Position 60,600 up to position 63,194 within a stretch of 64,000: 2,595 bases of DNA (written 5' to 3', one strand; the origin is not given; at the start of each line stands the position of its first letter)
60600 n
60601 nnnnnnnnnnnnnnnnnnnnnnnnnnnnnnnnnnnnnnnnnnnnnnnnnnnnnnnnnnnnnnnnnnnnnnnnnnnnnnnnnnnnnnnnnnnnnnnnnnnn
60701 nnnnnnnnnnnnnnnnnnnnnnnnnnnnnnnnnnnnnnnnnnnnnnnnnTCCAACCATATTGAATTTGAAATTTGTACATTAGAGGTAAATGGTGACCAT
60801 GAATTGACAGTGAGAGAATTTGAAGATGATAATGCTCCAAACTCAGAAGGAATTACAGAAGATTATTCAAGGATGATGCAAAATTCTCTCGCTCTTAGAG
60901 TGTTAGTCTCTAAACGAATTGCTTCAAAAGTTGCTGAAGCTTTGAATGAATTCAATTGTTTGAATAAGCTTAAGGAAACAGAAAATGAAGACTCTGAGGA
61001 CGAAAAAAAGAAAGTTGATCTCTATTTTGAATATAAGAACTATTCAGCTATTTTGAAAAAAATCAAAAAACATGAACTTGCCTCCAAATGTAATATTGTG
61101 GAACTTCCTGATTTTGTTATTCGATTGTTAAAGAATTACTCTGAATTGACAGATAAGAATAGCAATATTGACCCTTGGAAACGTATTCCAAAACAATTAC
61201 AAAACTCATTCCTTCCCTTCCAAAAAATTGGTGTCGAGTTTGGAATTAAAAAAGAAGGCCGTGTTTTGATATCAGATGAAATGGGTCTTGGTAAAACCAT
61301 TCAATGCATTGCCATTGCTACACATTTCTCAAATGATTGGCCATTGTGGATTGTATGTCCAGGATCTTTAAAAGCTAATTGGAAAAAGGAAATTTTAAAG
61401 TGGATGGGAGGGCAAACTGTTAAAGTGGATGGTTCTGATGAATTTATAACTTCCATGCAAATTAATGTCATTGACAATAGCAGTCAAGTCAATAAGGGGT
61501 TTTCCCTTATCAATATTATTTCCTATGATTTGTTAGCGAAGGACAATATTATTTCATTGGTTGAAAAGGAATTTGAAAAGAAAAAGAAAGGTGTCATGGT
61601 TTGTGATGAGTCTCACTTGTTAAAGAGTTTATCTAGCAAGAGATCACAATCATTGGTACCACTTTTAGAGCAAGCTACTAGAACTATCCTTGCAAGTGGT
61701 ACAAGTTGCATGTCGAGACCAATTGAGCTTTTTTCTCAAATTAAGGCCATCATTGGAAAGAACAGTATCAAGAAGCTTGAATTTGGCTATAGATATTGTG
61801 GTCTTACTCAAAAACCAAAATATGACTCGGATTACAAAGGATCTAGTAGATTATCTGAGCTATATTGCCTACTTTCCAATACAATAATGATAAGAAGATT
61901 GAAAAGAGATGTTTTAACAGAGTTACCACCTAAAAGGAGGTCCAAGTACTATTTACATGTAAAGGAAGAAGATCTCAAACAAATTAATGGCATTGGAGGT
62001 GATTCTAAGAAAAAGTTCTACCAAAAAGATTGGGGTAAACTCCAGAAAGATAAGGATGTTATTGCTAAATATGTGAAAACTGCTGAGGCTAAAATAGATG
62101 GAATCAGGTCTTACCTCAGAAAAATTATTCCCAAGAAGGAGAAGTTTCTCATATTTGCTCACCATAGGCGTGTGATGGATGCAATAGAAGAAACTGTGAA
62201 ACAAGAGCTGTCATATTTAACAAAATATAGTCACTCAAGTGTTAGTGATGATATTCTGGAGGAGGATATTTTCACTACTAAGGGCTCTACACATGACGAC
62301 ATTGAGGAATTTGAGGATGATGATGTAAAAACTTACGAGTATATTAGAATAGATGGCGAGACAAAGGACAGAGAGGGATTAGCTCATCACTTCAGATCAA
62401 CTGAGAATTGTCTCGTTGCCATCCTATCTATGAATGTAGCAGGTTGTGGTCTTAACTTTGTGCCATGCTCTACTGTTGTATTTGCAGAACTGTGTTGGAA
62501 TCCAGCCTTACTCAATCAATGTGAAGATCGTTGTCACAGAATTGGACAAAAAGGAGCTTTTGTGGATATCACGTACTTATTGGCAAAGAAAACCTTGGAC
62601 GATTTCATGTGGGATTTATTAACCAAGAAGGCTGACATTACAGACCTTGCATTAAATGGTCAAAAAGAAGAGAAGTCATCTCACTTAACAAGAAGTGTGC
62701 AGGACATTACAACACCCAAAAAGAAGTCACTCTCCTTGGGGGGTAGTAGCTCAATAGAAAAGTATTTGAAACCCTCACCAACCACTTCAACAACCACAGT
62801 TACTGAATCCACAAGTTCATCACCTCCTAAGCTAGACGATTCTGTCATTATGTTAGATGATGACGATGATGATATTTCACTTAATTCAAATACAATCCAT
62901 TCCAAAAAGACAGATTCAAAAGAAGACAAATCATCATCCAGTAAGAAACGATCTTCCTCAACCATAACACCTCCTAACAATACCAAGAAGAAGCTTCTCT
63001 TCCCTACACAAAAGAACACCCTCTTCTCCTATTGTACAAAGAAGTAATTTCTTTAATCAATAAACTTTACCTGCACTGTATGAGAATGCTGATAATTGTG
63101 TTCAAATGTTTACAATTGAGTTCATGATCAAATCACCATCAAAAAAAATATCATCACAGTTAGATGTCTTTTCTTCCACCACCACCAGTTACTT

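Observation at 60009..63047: SMARCAL1/ZRANB3-like annealing helicase fused to two GRF zinc fingers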

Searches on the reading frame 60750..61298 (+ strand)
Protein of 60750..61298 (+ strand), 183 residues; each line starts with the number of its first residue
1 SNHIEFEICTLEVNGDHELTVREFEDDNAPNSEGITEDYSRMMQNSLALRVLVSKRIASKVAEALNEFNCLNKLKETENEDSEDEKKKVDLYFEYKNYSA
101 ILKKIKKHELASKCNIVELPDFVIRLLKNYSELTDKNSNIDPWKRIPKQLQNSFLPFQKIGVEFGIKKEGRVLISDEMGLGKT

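Call 5: search_protein_families(library=pfam, proteins=[window:60750-61298:+], max_evalue=10)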
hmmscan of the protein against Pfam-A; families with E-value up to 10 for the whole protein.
seq(183 aa): 2 families
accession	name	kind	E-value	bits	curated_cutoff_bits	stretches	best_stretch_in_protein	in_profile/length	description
PF00694.25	Aconitase_C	-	0.091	13.5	22.8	1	133-154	12-33/131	Aconitase C-terminal domain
PF13496.11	DUF4120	-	0.21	12.3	27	1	68-100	25-55/96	Domain of unknown function (DUF4120)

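Call 27: search_solved_structures(query=A2, max_evalue=10, show_alignments=2)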
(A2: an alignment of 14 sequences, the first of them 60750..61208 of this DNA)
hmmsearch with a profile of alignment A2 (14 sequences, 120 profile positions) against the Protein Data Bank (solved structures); distinct sequences matched with E-value up to 10: 19.
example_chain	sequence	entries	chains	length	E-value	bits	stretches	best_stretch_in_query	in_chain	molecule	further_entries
4o66_A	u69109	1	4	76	0.0015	22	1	23-81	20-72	SWI/SNF-related matrix-associated actin-dependent regulator of chromatin subfamily A-like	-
4mnp_A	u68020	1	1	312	0.31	14.5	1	53-100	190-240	N-acetylneuraminate-binding protein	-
4m6w_A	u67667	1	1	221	0.32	14.5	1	20-82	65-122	Fanconi anemia group M protein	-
9hjo_A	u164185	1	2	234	0.35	14.3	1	20-82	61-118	Fanconi anemia group M protein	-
4bxo_A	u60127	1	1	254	0.43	14.1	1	20-82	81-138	FANCONI ANEMIA GROUP M PROTEIN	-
6n60_F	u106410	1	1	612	0.53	13.8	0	69-118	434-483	RNA polymerase sigma factor RpoD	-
3iyd_F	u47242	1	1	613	0.54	13.8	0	69-118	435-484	RNA polymerase sigma factor rpoD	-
6n61_F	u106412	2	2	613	0.57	13.7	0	69-118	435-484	RNA polymerase sigma factor RpoD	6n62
4ljz_F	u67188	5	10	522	0.79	13.2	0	69-118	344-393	RNA polymerase sigma factor RpoD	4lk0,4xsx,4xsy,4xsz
5vt0_L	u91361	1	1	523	0.8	13.2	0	69-118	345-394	RNA polymerase sigma factor RpoD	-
8k59_F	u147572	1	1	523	0.8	13.2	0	69-118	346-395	RNA polymerase sigma factor RpoD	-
9jvb_A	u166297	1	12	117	0.82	13.2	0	11-37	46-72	Transcription elongation factor S-II, putative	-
9gdo_F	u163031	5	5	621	1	12.8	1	69-119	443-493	RNA polymerase sigma factor RpoD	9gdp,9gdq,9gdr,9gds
6n4c_F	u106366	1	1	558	1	12.8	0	69-118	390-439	RNA polymerase sigma factor RpoD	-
8ad1_F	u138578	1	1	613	1.2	12.6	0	69-118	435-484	RNA polymerase sigma factor RpoD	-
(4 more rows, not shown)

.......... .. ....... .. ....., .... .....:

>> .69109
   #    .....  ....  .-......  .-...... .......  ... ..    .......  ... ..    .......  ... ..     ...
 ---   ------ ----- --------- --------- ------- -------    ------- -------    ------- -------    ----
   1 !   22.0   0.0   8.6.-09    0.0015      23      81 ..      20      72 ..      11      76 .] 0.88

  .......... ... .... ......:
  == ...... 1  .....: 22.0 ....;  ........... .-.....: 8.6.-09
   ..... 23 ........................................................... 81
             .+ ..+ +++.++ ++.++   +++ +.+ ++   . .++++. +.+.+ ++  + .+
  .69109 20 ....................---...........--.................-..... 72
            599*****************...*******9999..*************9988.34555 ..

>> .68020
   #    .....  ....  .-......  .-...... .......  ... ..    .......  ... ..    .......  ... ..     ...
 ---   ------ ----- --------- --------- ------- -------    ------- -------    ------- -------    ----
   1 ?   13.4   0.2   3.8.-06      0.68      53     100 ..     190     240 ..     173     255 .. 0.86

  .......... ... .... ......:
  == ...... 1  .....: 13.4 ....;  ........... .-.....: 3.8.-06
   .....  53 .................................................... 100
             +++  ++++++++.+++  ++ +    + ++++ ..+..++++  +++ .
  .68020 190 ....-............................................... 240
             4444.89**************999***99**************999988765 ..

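Call 28: search_protein_families(library=pfam, alignment_id=A2, max_evalue=1)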
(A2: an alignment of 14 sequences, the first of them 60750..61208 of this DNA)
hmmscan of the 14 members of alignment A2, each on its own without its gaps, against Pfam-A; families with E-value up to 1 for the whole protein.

A. member 1, window:60750-61208:+ (153 aa): 1 family
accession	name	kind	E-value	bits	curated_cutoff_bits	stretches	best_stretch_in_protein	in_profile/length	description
PF13496.11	DUF4120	-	0.13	13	27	0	68-100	25-55/96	Domain of unknown function (DUF4120)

B. families by the number of members that match (of 14 scanned): 23 families
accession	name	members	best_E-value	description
PF07443.18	HARP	3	7.2e-21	HepA-related protein (HARP)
PF15892.11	BNR_4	1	0.0062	BNR repeat-containing family member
PF17610.7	DUF5505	1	0.0074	Family of unknown function (DUF5505)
PF15787.11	DUF4704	1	0.0078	Neurobeachin/BDCP, DUF4704 alpha solenoid region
PF18228.7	CdiI_N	1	0.012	CdiI N-terminal domain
PF12681.13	Glyoxalase_2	1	0.022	Glyoxalase-like domain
PF23629.1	Death_MADD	1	0.026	MAP kinase-activating death domain protein death domain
PF23563.1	TRIP13_N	1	0.033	TRIP13 N-terminal domain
PF21913.1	ORC6_2nd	1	0.037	ORC6 second cyclin-like domain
PF17330.7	SWC7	1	0.063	SWR1 chromatin-remodelling complex, sub-unit Swc7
PF15428.11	Imm26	1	0.083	Immunity protein 26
PF10173.14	Mit_KHE1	1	0.085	Mitochondrial K+-H+ exchange-related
PF20300.4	prok_STING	1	0.087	Prokaryotic STING domain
PF16854.11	VPS53_C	1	0.095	Vacuolar protein sorting-associated protein 53 C-terminus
PF17103.10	Stealth_CR4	1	0.11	Stealth protein CR4, conserved region 4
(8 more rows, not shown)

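Call 32: search_solved_structures(query=A3, max_evalue=10, show_alignments=1)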
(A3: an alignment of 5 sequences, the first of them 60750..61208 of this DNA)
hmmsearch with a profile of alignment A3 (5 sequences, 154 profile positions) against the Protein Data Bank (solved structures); distinct sequences matched with E-value up to 10: 20.
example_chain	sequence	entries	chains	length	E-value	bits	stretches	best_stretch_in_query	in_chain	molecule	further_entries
8e2c_A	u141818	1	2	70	0.096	16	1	108-151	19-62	Cell cycle protein GpsB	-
8e2b_A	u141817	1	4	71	0.099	16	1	108-151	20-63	Cell cycle protein GpsB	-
9pv2_A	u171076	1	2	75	0.11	15.8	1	108-151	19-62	Cell cycle protein GpsB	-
7cte_C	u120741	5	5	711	0.13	15.6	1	57-131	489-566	Origin recognition complex subunit 3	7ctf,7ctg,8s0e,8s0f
8oyy_A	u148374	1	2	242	0.56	13.5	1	97-153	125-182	De novo designed soluble GPCR-like protein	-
4ljz_F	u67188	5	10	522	1.5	12.1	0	112-141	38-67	RNA polymerase sigma factor RpoD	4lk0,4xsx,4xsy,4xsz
5vt0_L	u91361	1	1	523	1.5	12.1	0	112-141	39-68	RNA polymerase sigma factor RpoD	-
8k59_F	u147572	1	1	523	1.5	12.1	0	112-141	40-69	RNA polymerase sigma factor RpoD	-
8ad1_F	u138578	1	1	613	4.3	10.7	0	112-141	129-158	RNA polymerase sigma factor RpoD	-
4jk1_X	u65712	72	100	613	4.5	10.6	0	112-141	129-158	Escherichia coli RNA polymerase sigma70 subunit | RNA polymerase sigma factor RpoD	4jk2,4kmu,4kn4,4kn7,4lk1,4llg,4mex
7n4e_F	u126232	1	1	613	4.5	10.6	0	112-141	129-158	RNA polymerase sigma factor RpoD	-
6n57_L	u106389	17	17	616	4.6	10.6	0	112-141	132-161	RNA polymerase sigma factor RpoD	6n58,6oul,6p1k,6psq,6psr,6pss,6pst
7ubm_F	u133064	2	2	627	4.9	10.5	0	112-141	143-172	RNA polymerase sigma factor RpoD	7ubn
6p18_F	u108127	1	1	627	4.9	10.5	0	112-141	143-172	RNA polymerase sigma factor RpoD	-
4jkr_F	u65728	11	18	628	4.9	10.5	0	112-141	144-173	RNA polymerase sigma factor RpoD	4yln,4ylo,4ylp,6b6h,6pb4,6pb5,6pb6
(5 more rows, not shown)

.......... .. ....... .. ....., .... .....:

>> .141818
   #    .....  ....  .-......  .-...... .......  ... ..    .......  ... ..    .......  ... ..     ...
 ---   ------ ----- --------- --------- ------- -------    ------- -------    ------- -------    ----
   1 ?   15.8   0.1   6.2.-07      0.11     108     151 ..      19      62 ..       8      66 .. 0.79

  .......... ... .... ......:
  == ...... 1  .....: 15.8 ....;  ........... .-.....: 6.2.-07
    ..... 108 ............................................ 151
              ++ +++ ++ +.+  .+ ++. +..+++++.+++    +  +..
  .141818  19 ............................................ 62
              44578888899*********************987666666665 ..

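Call 36: predict_structure(alignment_id=A2)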
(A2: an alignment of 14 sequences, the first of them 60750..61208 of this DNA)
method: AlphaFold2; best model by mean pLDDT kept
length: 153 residues; sequences in the alignment: 14
mean_pLDDT: 78.6   pTM: 0.68
mean pLDDT of the five models: 78.6, 77.6, 76.1, 74.9, 72.8
residues with pLDDT >= 90: 50; 70-90: 65; 50-70: 24; < 50: 14
segments of 3 or more residues with pLDDT < 50: 30-36, 38-43
pLDDT, mean of each block of 10 residues (from residue 1): 89 76 63 47 68 90 91 59 68 92 93 92 90 78 80 84
secondary structure, 60 per line:
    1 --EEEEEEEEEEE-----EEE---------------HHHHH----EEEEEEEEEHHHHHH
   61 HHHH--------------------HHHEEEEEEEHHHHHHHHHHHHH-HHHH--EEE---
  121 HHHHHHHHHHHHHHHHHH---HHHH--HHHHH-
elements in order: E3-13 E19-21 H37-41 E46-54 H55-64 E88-94 H95-107 H109-112 E115-117 H121-138 H142-145 H148-152

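Call 45: fold_search(model_id=the predicted structure, library=pdb)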
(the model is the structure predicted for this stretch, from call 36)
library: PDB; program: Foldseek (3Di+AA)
matches with E <= 10: 340; with E <= 0.001: 0
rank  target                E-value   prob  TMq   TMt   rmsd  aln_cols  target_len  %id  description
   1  7rcg_A                8.3e-01  0.16  0.25  0.15   7.4       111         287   11  I-OnuI_e-hPD1-f final stage reengineered variant of I-OnuI (released 2022-06-29)
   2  9xy1_A                1.1e+00  0.15  0.26  0.16   7.1       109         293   12  One of a series of engineered variants of I-OnuI meganuclease targeting altered DNA target sequence (released 2025-09-10)
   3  3tvi_D                1.1e+00  0.25  0.29  0.12   5.8        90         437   16  Crystal structure of Clostridium acetobutylicum aspartate kinase (CaAK): An important allosteric enzyme for industrial (released 2011-11-09)
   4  9q7w_A                1.3e+00  0.13  0.26  0.16   7.1       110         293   12  One of a series of engineered variants of I-OnuI meganuclease targeting altered DNA target sequence (released 2025-09-10)
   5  3ab2_L                1.4e+00  0.30  0.27  0.27   3.4        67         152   12  Crystal structure of aspartate kinase from Corynebacterium glutamicum in complex with threonine (released 2010-06-23)
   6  3c1m_A                1.6e+00  0.30  0.29  0.11   4.1        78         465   15  Cyrstal Structure of threonine-sensitive aspartokinase from Methanococcus jannaschii with MgAMP-PNP and L-aspartate (released 2008-03-25)
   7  7pmn_5                1.7e+00  0.03  0.09  0.04  11.3        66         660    8  S. cerevisiae replisome-SCF(Dia2) complex bound to double-stranded DNA (conformation II) (released 2021-11-10)
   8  3ab4_P                1.8e+00  0.18  0.28  0.29   5.0        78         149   10  Crystal structure of feedback inhibition resistant mutant of aspartate kinase from Corynebacterium glutamicum in compl (released 2010-06-23)
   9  3h0s_A                1.8e+00  0.11  0.14  0.04   6.3        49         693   20  Crystal structure of the carboxyltransferase domain of acetyl-coenzyme A carboxylase in complex with compound 7 (released 2010-04-07)
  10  6uwh_A                1.9e+00  0.12  0.26  0.16   6.3       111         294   10  Intermediate engineered variant of I-OnuI meganuclease with improved thermostability and partially altered specificity (released 2019-12-18)
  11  3ab4_H                2.0e+00  0.25  0.28  0.28   3.4        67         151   12  Crystal structure of feedback inhibition resistant mutant of aspartate kinase from Corynebacterium glutamicum in compl (released 2010-06-23)
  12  6bda_A                2.0e+00  0.11  0.26  0.16   6.0       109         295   10  Wild-type I-OnuI bound to A3G substrate (post-cleavage complex) (released 2018-10-24)
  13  6uvw_A                2.2e+00  0.11  0.26  0.16   6.4       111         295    8  Engineered variant of I-OnuI meganuclease with improved thermostability (released 2019-12-18)
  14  3pgq_B                2.2e+00  0.10  0.14  0.04   6.1        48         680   21  Crystal Structure of the Carboxyltransferase Domain of S. cerevisiae Acetyl CoA Carboxylase in Complex with Pinoxaden (released 2010-12-22)
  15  5ctc_C                2.2e+00  0.10  0.14  0.04   6.1        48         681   21  Humanized yeast ACC carboxyltransferase domain bound to tert-butyl 7-[(7-methyl-1H-indazol-5-yl)carbonyl]-2,7-diazaspi (released 2015-10-14)
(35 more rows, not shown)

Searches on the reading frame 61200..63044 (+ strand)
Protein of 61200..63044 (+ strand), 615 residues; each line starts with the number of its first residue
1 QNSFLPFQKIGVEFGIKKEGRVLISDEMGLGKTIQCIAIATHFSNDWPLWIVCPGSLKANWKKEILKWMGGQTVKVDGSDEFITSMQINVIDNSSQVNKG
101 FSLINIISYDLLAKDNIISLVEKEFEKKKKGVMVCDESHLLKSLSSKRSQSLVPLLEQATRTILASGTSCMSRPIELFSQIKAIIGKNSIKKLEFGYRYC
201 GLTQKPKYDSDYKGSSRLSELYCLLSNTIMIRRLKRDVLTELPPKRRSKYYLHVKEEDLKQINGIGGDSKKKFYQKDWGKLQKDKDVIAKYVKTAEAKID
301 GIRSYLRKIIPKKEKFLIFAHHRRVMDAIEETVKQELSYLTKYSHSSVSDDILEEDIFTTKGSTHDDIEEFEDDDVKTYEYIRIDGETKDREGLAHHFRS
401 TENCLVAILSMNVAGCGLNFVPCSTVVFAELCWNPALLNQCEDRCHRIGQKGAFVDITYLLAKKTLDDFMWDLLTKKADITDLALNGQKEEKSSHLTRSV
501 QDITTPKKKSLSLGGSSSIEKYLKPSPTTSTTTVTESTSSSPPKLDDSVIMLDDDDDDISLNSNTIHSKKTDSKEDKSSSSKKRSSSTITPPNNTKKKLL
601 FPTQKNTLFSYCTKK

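Call 5: search_protein_families(library=pfam, proteins=[window:61200-63044:+], max_evalue=10)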
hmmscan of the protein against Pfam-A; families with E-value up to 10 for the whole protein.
window:61200-63044:+ (615 aa): 4 families
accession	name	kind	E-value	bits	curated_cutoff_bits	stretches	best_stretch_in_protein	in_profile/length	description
PF00176.29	SNF2-rel_dom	-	2.4e-25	89.7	24.9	1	8-263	2-250/290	SNF2-related domain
PF00271.37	Helicase_C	-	7.1e-13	49.2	23.5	1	360-449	23-110/110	Helicase conserved C-terminal domain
PF04851.21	ResIII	-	2.2e-07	31.3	22.5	1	17-143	21-139/164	Type III restriction enzyme, res subunit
PF11037.13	Musclin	-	0.65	10.3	21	1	65-131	17-81/132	Insulin-resistance promoting peptide in skeletal muscle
